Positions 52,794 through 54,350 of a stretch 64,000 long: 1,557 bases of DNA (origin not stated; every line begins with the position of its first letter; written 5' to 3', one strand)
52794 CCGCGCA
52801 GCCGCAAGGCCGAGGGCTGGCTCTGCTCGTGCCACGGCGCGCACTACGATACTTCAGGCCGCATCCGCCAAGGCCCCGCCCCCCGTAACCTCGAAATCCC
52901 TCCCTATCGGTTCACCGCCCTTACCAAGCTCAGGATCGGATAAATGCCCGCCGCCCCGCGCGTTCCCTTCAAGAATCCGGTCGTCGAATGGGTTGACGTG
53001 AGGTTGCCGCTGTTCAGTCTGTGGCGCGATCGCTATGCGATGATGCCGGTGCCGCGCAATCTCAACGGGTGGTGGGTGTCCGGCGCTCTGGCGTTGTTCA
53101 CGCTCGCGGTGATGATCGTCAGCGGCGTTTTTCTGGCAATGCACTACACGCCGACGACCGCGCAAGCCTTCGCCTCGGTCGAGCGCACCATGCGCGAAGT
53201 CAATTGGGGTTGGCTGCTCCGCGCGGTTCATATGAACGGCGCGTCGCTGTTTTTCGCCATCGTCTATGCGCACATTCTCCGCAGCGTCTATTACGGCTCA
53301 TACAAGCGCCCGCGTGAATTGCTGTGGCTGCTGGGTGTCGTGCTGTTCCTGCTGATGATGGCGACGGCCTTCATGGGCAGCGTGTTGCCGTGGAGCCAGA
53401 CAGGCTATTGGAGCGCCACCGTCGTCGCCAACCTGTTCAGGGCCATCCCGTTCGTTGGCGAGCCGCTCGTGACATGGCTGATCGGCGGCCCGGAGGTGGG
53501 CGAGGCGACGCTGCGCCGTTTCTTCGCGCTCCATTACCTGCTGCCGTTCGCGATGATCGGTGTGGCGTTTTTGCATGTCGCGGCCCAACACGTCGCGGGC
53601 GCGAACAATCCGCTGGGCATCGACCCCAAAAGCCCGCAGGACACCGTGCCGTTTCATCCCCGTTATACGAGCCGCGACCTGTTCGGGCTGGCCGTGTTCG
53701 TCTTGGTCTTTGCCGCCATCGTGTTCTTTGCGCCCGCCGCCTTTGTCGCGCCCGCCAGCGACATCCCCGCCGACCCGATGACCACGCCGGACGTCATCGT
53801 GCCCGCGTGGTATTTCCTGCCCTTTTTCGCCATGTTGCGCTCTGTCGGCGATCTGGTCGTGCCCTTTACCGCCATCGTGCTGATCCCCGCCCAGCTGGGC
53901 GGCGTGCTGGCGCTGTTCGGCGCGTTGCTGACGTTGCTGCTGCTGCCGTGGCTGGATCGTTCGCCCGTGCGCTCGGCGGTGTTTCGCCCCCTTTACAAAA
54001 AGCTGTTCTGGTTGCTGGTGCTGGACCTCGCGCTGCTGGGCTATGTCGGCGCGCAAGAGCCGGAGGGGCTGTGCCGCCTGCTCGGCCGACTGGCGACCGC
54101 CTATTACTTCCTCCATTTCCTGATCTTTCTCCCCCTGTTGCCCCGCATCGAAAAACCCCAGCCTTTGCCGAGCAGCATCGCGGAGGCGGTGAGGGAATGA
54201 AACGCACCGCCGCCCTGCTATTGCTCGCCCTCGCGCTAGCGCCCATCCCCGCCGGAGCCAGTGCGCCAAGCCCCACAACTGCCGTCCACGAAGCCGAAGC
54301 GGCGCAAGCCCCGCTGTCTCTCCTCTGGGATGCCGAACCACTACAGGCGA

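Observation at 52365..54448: bc1-type operon with a 'headless' cytochrome c1 and a PEWY-to-PAWY cytochrome b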

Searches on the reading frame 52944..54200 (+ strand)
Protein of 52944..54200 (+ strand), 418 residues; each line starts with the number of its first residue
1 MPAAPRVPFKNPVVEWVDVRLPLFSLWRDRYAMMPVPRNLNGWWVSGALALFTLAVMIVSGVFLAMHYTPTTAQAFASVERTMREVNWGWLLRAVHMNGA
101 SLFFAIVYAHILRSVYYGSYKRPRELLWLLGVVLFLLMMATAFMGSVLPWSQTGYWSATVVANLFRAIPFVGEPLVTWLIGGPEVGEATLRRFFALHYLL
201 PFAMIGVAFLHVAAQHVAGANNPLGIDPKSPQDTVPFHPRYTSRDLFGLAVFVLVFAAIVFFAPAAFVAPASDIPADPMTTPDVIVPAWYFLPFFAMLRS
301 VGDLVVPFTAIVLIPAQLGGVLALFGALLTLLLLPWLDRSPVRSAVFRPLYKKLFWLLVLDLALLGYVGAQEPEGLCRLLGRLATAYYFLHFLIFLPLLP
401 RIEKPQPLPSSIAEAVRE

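Call 4: search_protein_families(library=pfam, proteins=[window:52944-54200:+], max_evalue=1)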
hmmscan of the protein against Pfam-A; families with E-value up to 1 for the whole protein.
window:52944-54200:+ (418 aa): 4 families
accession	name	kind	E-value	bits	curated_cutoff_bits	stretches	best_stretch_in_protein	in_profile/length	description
PF00033.24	Cytochrome_B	-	3e-65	220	27.2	1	34-216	4-186/189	Cytochrome b/b6/petB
PF13631.11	Cytochrom_B_N_2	-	4.8e-42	144.2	27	1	102-270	2-169/169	Cytochrome b(N-terminal)/b6/petB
PF00032.22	Cytochrom_B_C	-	3.2e-35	120.9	20.7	1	275-389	1-102/102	Cytochrome b(C-terminal)/b6/petD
PF14358.11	DUF4405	-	0.00075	20.4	26.7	1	48-111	4-62/66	Domain of unknown function (DUF4405)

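Call 5: search_protein_families(library=ncbifam, proteins=[window:52944-54200:+], max_evalue=1)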
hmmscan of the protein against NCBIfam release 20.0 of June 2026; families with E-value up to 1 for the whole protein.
window:52944-54200:+ (418 aa): 5 families
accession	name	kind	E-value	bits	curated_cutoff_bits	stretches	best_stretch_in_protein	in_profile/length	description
NF002990.0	PRK03735.1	subfamily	1.6e-49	168.7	325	1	11-219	3-218/223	cytochrome b6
NF040969.1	cytb_ExtP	equivalog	7e-47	159.9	290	1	43-212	24-194/205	selenite/tellurite reduction operon b-type cytochrome ExtP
NF050120.1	bc1_QcrB_actin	exception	5.2e-25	88.3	500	1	45-339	27-339/458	cytochrome bc1 complex cytochrome b subunit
NF041076.1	cyt_b_SoxC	equivalog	1.6e-23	83.4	740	2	45-210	30-189/542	proton pump complex cytochrome B SoxC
TIGR01156.1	cytb6_f_IV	equivalog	2.6e-05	24.1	127.05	1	253-318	42-108/160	cytochrome b6-f complex subunit IV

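Call 8: find_homologous_proteins(query=window:52944-54200:+, max_evalue=1e-20)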
Query window:52944-54200:+ (418 aa): 8000 proteins with E <= 1e-20 among 8000 candidates; the best 120 are listed.
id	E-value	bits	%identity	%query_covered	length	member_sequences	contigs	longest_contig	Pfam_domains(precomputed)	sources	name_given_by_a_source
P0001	9.1e-274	926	100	100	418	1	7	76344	PF00033.25,PF00032.23,PF13631.12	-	-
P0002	5.2e-181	620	65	100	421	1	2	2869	PF00033.25,PF00032.23,PF13631.12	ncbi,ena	-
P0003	1.2e-179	616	-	-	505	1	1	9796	PF00033.25,PF00032.23,PF13631.12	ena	-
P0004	1.0e-174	600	64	100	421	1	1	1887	PF00033.25,PF01292.27,PF00032.23,PF13631.12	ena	-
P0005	3.9e-174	598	63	100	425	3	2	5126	PF00033.25,PF00032.23,PF13631.12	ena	-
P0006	7.1e-174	597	64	100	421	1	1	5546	PF00033.25,PF00032.23,PF13631.12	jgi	-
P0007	1.2e-173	596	64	100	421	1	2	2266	PF00033.25,PF00032.23,PF13631.12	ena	-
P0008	2.5e-173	595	63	100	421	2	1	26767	PF00033.25,PF00032.23,PF13631.12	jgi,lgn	-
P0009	1.3e-171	589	63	100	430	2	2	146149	PF00033.25,PF00032.23,PF13631.12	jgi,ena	jgi:ubiquinol-cytochrome c reductase cytochrome b subunit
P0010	5.8e-171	587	62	100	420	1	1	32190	PF00033.25,PF00032.23,PF13631.12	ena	-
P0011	1.0e-170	587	62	100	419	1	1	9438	PF00033.25,PF00032.23,PF13631.12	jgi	jgi:ubiquinol-cytochrome c reductase cytochrome b subunit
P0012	1.6e-170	586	62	100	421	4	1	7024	PF00033.25,PF00032.23,PF13631.12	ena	-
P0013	1.7e-170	586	63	99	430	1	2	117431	PF00033.25,PF00032.23,PF13631.12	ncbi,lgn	ncbi:MAG: cytochrome b N-terminal domain-containing protein [Alphaproteobacteria bacterium]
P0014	1.7e-170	586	62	100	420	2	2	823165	PF00033.25,PF00032.23,PF13631.12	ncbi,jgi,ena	jgi:ubiquinol-cytochrome c reductase cytochrome b subunit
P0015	4.0e-170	585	61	100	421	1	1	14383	PF00033.25,PF00032.23,PF13631.12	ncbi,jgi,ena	jgi:ubiquinol-cytochrome c reductase cytochrome b subunit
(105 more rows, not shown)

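Call 9: find_encoding_contigs(protein=P0001, flank=4000, max_places=10)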
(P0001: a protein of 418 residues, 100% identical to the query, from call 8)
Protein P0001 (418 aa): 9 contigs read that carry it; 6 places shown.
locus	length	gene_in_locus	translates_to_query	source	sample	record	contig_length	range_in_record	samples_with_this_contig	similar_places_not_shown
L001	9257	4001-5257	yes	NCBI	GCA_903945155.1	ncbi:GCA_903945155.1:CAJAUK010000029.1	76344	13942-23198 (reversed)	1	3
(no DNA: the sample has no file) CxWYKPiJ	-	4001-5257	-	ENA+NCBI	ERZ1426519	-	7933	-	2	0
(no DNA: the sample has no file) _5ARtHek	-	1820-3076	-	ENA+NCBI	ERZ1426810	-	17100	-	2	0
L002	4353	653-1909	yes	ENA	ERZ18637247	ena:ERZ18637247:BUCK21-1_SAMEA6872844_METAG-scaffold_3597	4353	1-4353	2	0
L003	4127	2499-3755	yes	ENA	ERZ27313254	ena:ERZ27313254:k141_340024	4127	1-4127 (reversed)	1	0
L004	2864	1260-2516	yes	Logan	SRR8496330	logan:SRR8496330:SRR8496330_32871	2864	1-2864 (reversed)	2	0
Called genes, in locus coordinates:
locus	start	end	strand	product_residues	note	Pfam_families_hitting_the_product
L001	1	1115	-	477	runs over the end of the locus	PF07963:N_methyl (weak), PF13884:Peptidase_S74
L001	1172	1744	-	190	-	-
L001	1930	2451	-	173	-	-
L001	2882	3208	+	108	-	PF09297:Zn_ribbon_NUD (faint), PF09538:FYDLN_acid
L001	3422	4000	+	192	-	PF10399:UCR_Fe-S_N, PF00355:Rieske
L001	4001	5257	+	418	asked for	PF00033:Cytochrome_B, PF13631:Cytochrom_B_N_2, PF00032:Cytochrom_B_C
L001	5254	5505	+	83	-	PF02167:Cytochrom_C1 (weak)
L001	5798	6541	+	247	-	-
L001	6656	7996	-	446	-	PF02878:PGM_PMM_I, PF02879:PGM_PMM_II, PF02880:PGM_PMM_III, PF00408:PGM_PMM_IV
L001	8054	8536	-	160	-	-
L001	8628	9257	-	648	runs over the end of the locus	PF06480:FtsH_ext (weak), PF06068:TIP49 (faint), PF00004:AAA, PF07728:AAA_5 (weak), PF17862:AAA_lid_3, PF01434:Peptidase_M41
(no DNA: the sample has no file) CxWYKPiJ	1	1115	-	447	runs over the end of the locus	?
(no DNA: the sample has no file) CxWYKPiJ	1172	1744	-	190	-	-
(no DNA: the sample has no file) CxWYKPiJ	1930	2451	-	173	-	-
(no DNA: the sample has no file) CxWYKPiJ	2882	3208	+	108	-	PF09297:Zn_ribbon_NUD (faint), PF09538:FYDLN_acid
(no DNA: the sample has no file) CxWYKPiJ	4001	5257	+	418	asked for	PF00033:Cytochrome_B, PF13631:Cytochrom_B_N_2, PF00032:Cytochrom_B_C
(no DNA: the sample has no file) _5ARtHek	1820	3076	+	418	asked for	PF00033:Cytochrome_B, PF13631:Cytochrom_B_N_2, PF00032:Cytochrom_B_C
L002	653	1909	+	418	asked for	PF00033:Cytochrome_B, PF13631:Cytochrom_B_N_2, PF00032:Cytochrom_B_C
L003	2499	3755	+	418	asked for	PF00033:Cytochrome_B, PF13631:Cytochrom_B_N_2, PF00032:Cytochrom_B_C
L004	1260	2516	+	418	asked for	PF00033:Cytochrome_B, PF13631:Cytochrom_B_N_2, PF00032:Cytochrom_B_C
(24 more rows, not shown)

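Call 10: find_encoding_contigs(protein=P0003, flank=5000, max_places=3)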
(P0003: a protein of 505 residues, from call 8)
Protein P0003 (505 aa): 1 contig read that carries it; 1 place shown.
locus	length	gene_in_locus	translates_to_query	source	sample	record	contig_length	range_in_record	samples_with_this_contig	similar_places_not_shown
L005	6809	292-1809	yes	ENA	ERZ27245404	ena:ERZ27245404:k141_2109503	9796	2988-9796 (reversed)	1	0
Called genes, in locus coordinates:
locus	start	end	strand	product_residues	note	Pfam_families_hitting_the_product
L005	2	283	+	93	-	?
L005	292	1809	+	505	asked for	PF00033:Cytochrome_B, PF13631:Cytochrom_B_N_2, PF00033:Cytochrome_B, PF13631:Cytochrom_B_N_2, PF00032:Cytochrom_B_C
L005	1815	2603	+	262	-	PF02167:Cytochrom_C1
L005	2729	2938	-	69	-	-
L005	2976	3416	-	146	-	PF03479:PCC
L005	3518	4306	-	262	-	-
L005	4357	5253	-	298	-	PF03328:HpcH_HpaI, PF15617:C-C_Bond_Lyase (faint)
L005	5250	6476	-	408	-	PF02515:CoA_transf_3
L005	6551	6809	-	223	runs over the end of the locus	PF01738:DLH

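Call 11: find_encoding_contigs(protein=P0002, flank=5000, max_places=3)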
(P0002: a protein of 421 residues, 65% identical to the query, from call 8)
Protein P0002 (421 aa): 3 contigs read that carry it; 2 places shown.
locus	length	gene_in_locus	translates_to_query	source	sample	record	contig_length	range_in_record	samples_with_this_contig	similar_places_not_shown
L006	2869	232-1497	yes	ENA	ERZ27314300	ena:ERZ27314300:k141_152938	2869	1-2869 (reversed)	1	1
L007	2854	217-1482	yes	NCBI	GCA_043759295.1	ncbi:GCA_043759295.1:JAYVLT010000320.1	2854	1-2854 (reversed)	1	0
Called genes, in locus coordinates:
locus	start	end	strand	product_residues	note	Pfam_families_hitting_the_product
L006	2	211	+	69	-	?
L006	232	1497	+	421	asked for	PF00033:Cytochrome_B, PF13631:Cytochrom_B_N_2, PF00032:Cytochrom_B_C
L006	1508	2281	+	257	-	PF02167:Cytochrom_C1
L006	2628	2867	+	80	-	?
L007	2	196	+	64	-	?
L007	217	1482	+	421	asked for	PF00033:Cytochrome_B, PF13631:Cytochrom_B_N_2, PF00032:Cytochrom_B_C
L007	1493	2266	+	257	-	PF02167:Cytochrom_C1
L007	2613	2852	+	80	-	?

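Call 12: find_encoding_contigs(protein=P0008, flank=5000, max_places=3)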
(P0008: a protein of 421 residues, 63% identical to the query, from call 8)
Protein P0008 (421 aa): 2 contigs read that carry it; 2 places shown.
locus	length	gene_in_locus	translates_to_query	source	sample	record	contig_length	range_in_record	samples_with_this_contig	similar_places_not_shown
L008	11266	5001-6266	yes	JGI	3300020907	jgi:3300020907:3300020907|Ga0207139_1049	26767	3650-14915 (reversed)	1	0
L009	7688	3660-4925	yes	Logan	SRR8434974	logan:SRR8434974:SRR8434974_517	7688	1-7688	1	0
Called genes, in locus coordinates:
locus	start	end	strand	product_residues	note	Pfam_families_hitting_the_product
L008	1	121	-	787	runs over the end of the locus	PF07244:POTRA (weak), PF08478:POTRA_1 (faint), PF07244:POTRA, PF01103:Omp85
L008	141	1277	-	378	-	PF02163:Peptidase_M50, PF00595:PDZ (weak), PF13180:PDZ_2, PF17820:PDZ_6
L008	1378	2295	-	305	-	PF01218:Coprogen_oxidas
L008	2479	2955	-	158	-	PF00588:SpoU_methylase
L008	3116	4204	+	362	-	PF10098:DUF2336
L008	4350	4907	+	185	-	PF10399:UCR_Fe-S_N, PF00355:Rieske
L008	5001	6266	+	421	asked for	PF00033:Cytochrome_B, PF13631:Cytochrom_B_N_2, PF00032:Cytochrom_B_C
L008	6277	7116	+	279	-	PF02167:Cytochrom_C1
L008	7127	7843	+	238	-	PF01138:RNase_PH, PF03725:RNase_PH_C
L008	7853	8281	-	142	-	PF00072:Response_reg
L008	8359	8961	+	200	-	PF01725:Ham1p_like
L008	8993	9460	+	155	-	PF14588:YjgF_endoribonc, PF01042:Ribonuc_L-PSP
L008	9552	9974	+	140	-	-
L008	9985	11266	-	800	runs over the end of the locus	PF13779:DUF4175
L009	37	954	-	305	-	PF01218:Coprogen_oxidas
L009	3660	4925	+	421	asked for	PF00033:Cytochrome_B, PF13631:Cytochrom_B_N_2, PF00032:Cytochrom_B_C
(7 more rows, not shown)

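Call 15: search_solved_structures(query=window:52944-54200:+, max_evalue=1e-50, show_alignments=2)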
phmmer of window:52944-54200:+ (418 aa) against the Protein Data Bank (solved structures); distinct sequences matched with E-value up to 1e-50: 37.
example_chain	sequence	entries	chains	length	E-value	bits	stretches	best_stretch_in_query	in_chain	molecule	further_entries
2qjp_A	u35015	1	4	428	3.3e-122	411.8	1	12-414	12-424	Cytochrome b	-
5kkz_A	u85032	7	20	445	3.7e-122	411.7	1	12-414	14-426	Cytochrome b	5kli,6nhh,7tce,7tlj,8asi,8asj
9fks_a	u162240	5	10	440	4.8e-122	411.3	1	14-414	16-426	Cytochrome b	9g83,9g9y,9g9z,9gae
2yiu_A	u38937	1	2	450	5.2e-122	411.2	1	14-414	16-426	CYTOCHROME B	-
2qjk_A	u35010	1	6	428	5.8e-122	411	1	12-414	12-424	Cytochrome b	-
6nin_A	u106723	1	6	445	6.1e-122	410.9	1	12-414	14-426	Cytochrome b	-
2fyn_A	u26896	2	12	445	6.5e-122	410.8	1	12-414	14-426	Cytochrome b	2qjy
29ye_B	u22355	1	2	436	6.7e-122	410.8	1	10-414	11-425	Cytochrome b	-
1zrt_C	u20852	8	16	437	7e-122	410.7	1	10-414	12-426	Cytochrome b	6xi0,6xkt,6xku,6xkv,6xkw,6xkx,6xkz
29xz_B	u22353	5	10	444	7.2e-122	410.7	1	10-414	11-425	Cytochrome b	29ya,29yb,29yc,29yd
8bel_C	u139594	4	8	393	6.5e-108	364.7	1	21-405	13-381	Cytochrome b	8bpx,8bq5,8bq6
7jrg_C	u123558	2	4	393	1.4e-107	363.6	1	22-407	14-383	COB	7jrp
8e73_C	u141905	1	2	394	1.7e-107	363.4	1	22-407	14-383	COB (cyt b)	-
8smr_I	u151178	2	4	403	2.4e-102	346.4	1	11-412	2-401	Cytochrome b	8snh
7rja_K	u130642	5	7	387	1.5e-101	343.8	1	33-403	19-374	Cytochrome b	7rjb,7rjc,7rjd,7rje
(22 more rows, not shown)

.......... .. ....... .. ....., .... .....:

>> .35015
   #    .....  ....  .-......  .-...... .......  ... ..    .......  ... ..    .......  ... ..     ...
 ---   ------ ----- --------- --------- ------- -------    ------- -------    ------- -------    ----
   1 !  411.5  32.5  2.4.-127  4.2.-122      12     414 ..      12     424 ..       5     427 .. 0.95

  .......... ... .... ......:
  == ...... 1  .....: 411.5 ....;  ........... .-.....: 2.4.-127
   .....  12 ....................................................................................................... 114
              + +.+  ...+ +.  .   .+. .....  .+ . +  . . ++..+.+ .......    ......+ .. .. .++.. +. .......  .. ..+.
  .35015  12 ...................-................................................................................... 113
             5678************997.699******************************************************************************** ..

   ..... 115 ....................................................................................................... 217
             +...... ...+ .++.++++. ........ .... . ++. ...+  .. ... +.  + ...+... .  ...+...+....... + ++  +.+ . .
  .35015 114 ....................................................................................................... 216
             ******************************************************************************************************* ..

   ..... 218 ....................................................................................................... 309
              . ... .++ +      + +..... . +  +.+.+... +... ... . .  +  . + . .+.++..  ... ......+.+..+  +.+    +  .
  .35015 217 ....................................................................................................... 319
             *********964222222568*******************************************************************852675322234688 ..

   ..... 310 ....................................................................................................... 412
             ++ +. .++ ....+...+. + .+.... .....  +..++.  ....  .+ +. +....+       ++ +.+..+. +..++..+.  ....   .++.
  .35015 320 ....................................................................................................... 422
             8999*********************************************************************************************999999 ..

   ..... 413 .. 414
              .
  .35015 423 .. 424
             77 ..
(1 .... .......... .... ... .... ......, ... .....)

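Call 29: find_related_loci(query=A2, collection=genome_contigs, flank=4000)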
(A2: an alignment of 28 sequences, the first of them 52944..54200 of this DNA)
Query A2 (418 aa) in genome_contigs; peptide patterns used: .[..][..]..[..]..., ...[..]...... (x = any residue, [..] = any of these).
600 stretches matched a pattern (row limit reached: there are more); 595 encode a relative of the query (tblastn E <= 1e-3); the best 80 are kept; 80 distinct loci.
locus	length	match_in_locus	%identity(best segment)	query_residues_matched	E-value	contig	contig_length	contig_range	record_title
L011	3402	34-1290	61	1-418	4e-179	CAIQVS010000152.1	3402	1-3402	MAG: uncultured proteobacterium isolate I3b_bin-431 genome assembly, contig: bin-431:152/454, whole genome shotgun seque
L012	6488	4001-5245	60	1-412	4e-167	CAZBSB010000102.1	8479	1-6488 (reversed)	MAG TPA_asm: uncultured Rhodospirillales bacterium isolate SRP298887_co1_214 genome assembly, contig: NODE_9711_length_8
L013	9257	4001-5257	59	1-418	2e-162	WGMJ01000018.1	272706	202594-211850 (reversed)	MAG: Alphaproteobacteria bacterium isolate RI_185 c_000000123889, whole genome shotgun sequence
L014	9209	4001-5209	58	1-416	3e-162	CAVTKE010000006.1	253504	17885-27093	MAG: uncultured Alphaproteobacteria bacterium isolate MFD05513.bin.2.182 genome assembly, contig: contig_31240, whole ge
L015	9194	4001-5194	58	6-416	1e-159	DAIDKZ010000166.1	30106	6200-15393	MAG TPA_asm: Acetobacteraceae bacterium isolate clean415 k141_1199210, whole genome shotgun sequence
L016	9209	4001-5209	58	1-416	4e-159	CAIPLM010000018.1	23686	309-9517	MAG: uncultured Rhodospirillales bacterium isolate Umea1p3_bin-407 genome assembly, contig: bin-407:018/392, whole genom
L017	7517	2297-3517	59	1-418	1e-157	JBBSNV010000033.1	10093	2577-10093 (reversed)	MAG: Reyranellales bacterium isolate LS6_sbin.13 LS6_sbin.13_K_777199_L_10093_cov_9.0000, whole genome shotgun sequence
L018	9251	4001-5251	59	1-416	2e-157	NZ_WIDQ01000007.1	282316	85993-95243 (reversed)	Niveispirillum sp. SYP-B3756 NODE_7, whole genome shotgun sequence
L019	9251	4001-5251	56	1-416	7e-157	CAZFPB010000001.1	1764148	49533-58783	MAG TPA_asm: uncultured Pseudobdellovibrionaceae bacterium isolate SRP193066_co1_107 genome assembly, contig: NODE_1_len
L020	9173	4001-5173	60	13-416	2e-156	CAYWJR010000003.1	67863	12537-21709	MAG TPA_asm: uncultured Alphaproteobacteria bacterium isolate SRP199154_co2_108 genome assembly, contig: NODE_244_length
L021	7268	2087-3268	57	10-416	1e-156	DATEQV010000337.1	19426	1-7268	MAG TPA_asm: Acidisphaera sp. isolate SMAG_U9056 k141_781969, whole genome shotgun sequence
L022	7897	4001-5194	57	6-416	2e-155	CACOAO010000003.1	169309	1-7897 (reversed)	MAG: uncultured SAR116 cluster alpha proteobacterium isolate AH-287-L13 genome assembly, contig: AH-287-L13_NODE_3, whol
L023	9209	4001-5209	56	1-416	2e-155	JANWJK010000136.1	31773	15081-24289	MAG: Acetobacteraceae bacterium isolate CRAIB_MAG65 c_000000040563, whole genome shotgun sequence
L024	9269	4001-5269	57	1-416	6e-154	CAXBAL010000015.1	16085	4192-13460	MAG TPA_asm: uncultured Micavibrio sp. isolate ERR599361_binner12_Refined_56 genome assembly, contig: ERZ2772603.1199, w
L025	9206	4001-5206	56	9-416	1e-153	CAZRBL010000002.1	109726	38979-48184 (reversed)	MAG TPA_asm: uncultured Rhodospirillales bacterium isolate SRP141376_co5_419 genome assembly, contig: NODE_326_length_10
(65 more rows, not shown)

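Call 65: find_encoding_contigs(protein=P0006, flank=5000, max_places=2)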
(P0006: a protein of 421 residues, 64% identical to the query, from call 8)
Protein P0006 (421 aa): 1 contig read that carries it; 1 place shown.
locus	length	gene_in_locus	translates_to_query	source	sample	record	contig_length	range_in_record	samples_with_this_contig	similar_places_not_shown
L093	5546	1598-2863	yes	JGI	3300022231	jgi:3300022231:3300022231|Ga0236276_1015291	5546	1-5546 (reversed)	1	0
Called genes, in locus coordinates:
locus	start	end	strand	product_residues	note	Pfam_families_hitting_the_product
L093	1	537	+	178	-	?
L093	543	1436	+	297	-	PF00497:SBP_bac_3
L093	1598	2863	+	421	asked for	PF00033:Cytochrome_B, PF13631:Cytochrom_B_N_2, PF00032:Cytochrom_B_C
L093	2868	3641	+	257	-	PF02167:Cytochrom_C1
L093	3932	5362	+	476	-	PF00206:Lyase_1, PF14698:ASL_C2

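Call 66: find_encoding_contigs(protein=P0005, flank=5000, max_places=2)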
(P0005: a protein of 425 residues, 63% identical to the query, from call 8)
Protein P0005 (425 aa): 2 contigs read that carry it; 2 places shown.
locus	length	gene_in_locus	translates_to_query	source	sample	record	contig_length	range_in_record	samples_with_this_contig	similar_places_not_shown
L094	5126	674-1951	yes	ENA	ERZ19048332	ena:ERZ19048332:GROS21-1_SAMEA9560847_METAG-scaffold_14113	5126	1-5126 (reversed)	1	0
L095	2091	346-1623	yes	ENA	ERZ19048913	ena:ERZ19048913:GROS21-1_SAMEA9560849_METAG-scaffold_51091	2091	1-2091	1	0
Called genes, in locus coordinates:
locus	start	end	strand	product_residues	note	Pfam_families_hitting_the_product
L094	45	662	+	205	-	PF10399:UCR_Fe-S_N, PF00355:Rieske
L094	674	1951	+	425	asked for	PF00033:Cytochrome_B, PF13631:Cytochrom_B_N_2, PF00032:Cytochrom_B_C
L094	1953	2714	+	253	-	PF02167:Cytochrom_C1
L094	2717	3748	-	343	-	PF01628:HrcA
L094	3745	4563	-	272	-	PF00795:CN_hydrolase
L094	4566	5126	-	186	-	?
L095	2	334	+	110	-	?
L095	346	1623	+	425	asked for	PF00033:Cytochrome_B, PF13631:Cytochrom_B_N_2, PF00032:Cytochrom_B_C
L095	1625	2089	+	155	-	?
